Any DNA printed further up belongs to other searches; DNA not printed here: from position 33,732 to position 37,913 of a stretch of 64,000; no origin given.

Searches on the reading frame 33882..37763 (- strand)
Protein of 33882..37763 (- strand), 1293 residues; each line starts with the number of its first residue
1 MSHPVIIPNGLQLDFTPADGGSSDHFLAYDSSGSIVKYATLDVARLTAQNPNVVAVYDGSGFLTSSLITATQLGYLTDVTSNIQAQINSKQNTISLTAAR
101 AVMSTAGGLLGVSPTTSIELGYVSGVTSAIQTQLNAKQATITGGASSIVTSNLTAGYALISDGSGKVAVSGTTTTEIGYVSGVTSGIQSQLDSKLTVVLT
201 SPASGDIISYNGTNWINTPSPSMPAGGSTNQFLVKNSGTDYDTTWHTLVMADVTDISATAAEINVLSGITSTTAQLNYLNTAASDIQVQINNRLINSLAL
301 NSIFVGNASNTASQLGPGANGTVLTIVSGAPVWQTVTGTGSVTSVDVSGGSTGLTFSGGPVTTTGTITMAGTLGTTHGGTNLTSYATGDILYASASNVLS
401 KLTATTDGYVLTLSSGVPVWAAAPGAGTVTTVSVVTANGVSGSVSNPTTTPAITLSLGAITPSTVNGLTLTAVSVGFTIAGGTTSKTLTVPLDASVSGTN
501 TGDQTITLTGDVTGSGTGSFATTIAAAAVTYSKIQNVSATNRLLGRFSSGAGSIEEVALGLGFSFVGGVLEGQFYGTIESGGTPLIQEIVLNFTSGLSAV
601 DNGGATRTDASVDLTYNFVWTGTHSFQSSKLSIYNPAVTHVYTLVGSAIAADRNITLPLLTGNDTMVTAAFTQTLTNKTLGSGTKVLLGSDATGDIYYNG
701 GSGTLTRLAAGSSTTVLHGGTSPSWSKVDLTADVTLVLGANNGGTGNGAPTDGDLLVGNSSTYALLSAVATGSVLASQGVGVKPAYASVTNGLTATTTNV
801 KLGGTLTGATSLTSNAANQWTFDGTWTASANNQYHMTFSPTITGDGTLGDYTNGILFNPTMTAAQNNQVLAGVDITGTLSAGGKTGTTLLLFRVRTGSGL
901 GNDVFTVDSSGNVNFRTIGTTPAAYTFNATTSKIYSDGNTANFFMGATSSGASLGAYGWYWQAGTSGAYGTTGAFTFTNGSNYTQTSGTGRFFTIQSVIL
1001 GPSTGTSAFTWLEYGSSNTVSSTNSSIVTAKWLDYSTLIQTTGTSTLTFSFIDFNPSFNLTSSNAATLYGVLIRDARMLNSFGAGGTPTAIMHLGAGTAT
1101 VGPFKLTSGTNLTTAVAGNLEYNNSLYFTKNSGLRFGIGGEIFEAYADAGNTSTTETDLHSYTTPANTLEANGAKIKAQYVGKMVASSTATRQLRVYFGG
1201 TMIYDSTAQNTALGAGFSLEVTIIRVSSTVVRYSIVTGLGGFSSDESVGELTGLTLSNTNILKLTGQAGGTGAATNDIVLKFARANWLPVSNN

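Call 3: search_protein_families(library=pfam, proteins=[window:33882-37763:-], max_evalue=1)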
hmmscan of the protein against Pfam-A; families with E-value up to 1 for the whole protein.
window:33882-37763:- (1293 aa): 0 families

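Call 4: search_protein_families(library=phrogs, proteins=[window:33882-37763:-], max_evalue=0.01)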
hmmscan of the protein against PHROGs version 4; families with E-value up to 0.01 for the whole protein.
window:33882-37763:- (1293 aa): 1 family
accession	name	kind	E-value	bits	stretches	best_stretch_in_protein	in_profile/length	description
phrog_16122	-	head and packaging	2.7e-11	44.2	3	90-146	96-153/526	virion structural protein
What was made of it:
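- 33882..37763 (-): Upstream 1293-aa fibre-like virion protein; its stop is 10 nt before the target ATG. phrog_16122 'virion structural protein', E 3e-11 (call 4).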

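Call 18: search_protein_families(library=ncbifam, proteins=[window:33882-37763:-], max_evalue=1)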
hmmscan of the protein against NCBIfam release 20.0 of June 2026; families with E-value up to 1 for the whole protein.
window:33882-37763:- (1293 aa): 0 families

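Call 101: search_solved_structures(query=window:33882-37763:-, max_evalue=1)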
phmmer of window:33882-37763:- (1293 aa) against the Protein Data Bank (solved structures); distinct sequences matched with E-value up to 1: 0.
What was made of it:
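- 33882..37763 (-): No PDB or Pfam hit (calls 3, 101).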
